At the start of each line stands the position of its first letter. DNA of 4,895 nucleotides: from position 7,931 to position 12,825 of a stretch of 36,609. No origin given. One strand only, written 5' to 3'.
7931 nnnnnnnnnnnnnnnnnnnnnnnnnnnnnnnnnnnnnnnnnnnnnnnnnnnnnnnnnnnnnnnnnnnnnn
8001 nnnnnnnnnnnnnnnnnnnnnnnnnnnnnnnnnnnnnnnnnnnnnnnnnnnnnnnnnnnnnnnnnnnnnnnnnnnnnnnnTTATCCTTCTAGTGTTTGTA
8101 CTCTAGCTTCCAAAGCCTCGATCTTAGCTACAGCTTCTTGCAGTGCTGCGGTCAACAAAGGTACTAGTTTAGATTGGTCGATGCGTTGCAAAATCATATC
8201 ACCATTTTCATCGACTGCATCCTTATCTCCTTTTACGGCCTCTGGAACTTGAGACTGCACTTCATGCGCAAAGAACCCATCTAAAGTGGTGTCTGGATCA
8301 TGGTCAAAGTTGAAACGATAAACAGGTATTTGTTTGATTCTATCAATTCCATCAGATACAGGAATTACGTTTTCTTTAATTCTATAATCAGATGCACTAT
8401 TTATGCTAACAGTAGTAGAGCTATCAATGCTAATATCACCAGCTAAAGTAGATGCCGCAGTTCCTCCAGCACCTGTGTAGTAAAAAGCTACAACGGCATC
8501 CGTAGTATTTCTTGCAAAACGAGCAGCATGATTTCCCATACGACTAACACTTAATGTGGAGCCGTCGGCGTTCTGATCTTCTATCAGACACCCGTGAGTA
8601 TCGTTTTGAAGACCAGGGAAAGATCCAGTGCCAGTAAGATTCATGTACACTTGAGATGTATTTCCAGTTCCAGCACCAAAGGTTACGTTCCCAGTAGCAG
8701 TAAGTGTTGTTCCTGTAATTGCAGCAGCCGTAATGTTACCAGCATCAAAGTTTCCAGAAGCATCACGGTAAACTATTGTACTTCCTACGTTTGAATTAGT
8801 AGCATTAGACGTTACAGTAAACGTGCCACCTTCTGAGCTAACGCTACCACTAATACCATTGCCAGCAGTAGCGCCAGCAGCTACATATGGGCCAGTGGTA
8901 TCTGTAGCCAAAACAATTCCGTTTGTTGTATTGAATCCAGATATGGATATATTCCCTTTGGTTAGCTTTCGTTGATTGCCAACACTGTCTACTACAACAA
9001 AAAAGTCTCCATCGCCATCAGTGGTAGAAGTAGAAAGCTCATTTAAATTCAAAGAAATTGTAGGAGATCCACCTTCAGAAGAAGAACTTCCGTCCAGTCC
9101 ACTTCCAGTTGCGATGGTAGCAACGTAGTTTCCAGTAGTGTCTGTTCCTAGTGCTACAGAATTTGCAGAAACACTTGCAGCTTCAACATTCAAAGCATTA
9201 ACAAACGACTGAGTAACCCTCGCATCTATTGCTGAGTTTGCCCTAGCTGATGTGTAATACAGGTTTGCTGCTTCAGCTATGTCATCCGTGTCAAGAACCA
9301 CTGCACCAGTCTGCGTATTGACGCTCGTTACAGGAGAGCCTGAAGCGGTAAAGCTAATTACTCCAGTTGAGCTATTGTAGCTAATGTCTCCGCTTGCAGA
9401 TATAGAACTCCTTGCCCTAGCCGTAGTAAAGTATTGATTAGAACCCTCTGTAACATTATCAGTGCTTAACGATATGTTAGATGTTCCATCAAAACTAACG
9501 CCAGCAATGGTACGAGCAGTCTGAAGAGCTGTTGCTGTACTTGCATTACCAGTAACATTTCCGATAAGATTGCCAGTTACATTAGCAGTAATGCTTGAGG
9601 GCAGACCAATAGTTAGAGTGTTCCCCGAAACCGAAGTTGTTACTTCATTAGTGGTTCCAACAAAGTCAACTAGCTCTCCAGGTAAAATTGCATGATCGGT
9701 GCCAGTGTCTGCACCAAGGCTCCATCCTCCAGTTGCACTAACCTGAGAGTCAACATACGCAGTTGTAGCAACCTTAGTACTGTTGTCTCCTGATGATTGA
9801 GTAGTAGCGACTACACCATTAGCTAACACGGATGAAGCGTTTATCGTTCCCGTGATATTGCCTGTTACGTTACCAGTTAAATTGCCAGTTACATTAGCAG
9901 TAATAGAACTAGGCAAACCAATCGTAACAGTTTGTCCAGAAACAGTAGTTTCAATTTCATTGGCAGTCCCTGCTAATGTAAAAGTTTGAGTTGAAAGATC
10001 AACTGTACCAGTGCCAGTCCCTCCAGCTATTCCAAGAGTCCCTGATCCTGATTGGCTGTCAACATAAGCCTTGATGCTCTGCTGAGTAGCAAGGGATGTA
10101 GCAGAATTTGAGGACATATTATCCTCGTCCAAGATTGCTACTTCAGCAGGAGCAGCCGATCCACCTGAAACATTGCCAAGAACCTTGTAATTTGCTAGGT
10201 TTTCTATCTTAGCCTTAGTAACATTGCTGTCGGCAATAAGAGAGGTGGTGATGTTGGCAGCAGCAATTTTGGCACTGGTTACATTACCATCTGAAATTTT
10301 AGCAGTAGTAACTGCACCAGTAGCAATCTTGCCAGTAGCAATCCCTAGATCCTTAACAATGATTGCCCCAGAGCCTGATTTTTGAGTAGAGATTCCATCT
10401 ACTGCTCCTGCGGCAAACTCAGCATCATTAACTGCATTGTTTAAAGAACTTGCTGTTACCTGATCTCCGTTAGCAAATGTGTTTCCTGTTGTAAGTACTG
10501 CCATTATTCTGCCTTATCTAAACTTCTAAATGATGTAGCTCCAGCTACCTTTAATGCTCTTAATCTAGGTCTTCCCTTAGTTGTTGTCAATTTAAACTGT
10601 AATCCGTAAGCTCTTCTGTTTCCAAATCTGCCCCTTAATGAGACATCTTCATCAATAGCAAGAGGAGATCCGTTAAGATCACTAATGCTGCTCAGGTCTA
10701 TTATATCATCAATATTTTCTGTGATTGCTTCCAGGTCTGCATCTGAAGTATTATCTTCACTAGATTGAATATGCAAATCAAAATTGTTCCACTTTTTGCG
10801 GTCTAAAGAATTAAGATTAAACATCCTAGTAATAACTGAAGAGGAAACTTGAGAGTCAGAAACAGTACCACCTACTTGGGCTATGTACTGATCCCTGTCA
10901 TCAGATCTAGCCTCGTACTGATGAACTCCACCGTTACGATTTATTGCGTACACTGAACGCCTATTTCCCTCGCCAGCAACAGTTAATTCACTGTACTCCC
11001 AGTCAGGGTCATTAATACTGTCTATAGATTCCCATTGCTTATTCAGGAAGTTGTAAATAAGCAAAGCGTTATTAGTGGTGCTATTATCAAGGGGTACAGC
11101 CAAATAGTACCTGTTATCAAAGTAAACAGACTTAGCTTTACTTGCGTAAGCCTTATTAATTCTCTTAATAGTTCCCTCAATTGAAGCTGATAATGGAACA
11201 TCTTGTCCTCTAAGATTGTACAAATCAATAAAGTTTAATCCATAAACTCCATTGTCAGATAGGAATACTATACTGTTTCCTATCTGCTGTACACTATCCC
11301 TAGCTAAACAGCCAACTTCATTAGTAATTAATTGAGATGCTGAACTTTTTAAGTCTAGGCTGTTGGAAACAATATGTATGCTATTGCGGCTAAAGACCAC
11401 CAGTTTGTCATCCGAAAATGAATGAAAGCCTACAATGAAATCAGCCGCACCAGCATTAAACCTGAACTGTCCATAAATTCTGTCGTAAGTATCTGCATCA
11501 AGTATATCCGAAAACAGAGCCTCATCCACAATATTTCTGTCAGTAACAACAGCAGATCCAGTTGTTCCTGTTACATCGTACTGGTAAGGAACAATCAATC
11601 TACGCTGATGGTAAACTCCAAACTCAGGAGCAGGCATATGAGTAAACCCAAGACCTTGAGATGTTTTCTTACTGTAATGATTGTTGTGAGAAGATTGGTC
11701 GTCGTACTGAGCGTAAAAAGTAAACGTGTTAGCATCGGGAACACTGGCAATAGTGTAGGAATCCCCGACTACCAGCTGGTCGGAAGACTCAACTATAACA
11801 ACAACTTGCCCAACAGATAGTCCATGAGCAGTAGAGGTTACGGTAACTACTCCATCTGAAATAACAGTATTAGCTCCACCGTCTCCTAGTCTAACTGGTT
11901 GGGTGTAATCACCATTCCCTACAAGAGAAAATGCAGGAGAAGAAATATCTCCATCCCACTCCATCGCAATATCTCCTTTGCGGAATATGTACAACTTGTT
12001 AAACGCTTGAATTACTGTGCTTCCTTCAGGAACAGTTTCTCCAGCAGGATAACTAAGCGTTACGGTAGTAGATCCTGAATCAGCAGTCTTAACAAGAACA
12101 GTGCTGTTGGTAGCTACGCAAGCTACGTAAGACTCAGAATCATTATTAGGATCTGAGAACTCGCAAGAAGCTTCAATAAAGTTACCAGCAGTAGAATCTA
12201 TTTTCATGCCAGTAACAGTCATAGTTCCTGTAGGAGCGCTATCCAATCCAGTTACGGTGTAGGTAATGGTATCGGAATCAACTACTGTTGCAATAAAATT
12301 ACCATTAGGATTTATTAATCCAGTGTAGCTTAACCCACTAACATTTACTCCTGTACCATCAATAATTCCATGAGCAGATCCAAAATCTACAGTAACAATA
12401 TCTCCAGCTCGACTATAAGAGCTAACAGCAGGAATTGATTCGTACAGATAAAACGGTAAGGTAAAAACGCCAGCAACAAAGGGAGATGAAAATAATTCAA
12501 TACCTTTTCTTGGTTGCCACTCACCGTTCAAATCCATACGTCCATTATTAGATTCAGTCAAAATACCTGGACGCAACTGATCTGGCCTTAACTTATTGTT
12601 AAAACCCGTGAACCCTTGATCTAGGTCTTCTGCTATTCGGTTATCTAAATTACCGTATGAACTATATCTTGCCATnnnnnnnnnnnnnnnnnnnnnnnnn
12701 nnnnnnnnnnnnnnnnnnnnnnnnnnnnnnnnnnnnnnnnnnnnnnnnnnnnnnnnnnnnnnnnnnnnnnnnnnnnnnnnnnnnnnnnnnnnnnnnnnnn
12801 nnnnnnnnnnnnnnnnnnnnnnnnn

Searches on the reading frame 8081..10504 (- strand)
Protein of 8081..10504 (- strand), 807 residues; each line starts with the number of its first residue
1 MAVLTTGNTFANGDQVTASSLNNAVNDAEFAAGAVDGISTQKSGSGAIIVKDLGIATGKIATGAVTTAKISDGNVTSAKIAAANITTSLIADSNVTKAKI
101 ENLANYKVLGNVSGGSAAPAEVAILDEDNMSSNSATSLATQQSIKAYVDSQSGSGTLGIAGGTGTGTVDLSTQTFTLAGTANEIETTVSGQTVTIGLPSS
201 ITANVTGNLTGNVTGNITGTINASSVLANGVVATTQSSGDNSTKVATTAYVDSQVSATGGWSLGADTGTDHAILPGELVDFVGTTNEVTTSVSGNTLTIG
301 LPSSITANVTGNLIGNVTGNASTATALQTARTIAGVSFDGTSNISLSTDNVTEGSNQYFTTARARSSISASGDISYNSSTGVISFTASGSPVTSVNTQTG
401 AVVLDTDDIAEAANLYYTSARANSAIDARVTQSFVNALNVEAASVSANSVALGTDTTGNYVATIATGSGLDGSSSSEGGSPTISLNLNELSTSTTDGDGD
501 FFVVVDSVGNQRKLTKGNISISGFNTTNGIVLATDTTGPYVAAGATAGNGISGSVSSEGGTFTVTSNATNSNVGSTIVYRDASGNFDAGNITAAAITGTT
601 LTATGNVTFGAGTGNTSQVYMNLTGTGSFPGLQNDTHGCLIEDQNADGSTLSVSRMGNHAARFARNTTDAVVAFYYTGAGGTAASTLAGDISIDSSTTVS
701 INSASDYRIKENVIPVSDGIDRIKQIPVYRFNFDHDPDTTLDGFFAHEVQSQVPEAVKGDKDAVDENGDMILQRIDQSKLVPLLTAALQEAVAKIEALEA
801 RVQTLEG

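Call 10: search_protein_families(library=phrogs, proteins=[window:8081-10504:-], max_evalue=0.001)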
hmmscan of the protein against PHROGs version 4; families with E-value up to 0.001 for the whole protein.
window:8081-10504:- (807 aa): 12 families
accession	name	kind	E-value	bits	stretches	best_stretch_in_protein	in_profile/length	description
phrog_18345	-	tail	1.9e-43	150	1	685-807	835-955/956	tail fiber protein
phrog_19195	-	head and packaging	3.2e-27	95.7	2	306-771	938-1354/1425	virion structural protein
phrog_22896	-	tail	2e-20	73.6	1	649-799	663-805/808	tail protein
phrog_18673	-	tail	3.2e-16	60.5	1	554-806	163-372/373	tail fiber protein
phrog_356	-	tail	3e-14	53.3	1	515-699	184-352/924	minor tail protein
phrog_9942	-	tail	3.3e-14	52.9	1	38-806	404-1045/1178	tail fiber protein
phrog_5668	-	tail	2.7e-13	49.6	1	267-806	1126-1562/1567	tail fiber protein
phrog_18186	-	tail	8.9e-13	48.7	2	99-218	237-348/582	baseplate wedge subunit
phrog_6722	-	tail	2.3e-12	47.2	1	308-356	314-362/974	tail fiber protein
phrog_28766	-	tail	6.4e-12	45.6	1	8-167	87-239/472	tail fiber protein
phrog_1980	-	tail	1.2e-10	42.3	1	219-806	166-434/449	tail fiber protein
phrog_33119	-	tail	7.9e-10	38.9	1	696-806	539-638/643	long tail fiber protein distal subunit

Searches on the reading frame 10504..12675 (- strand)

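Call 10: search_protein_families(library=phrogs, proteins=[window:10504-12675:-], max_evalue=0.001)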
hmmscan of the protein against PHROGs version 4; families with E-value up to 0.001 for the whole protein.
window:10504-12675:- (723 aa): 5 families
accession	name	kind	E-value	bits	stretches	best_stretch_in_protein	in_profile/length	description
phrog_3287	-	head and packaging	1e-10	42.1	1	421-552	217-345/524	virion structural protein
phrog_578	-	connector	2.6e-08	33.8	1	384-558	161-331/486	head closure Hc3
phrog_5107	-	lysis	3.3e-08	33.4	1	418-602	232-402/533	amidase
phrog_9998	-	unknown function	5.6e-07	30.1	0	81-154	40-112/401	-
phrog_511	-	head and packaging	0.00025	20.5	1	414-480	607-671/862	internal virion protein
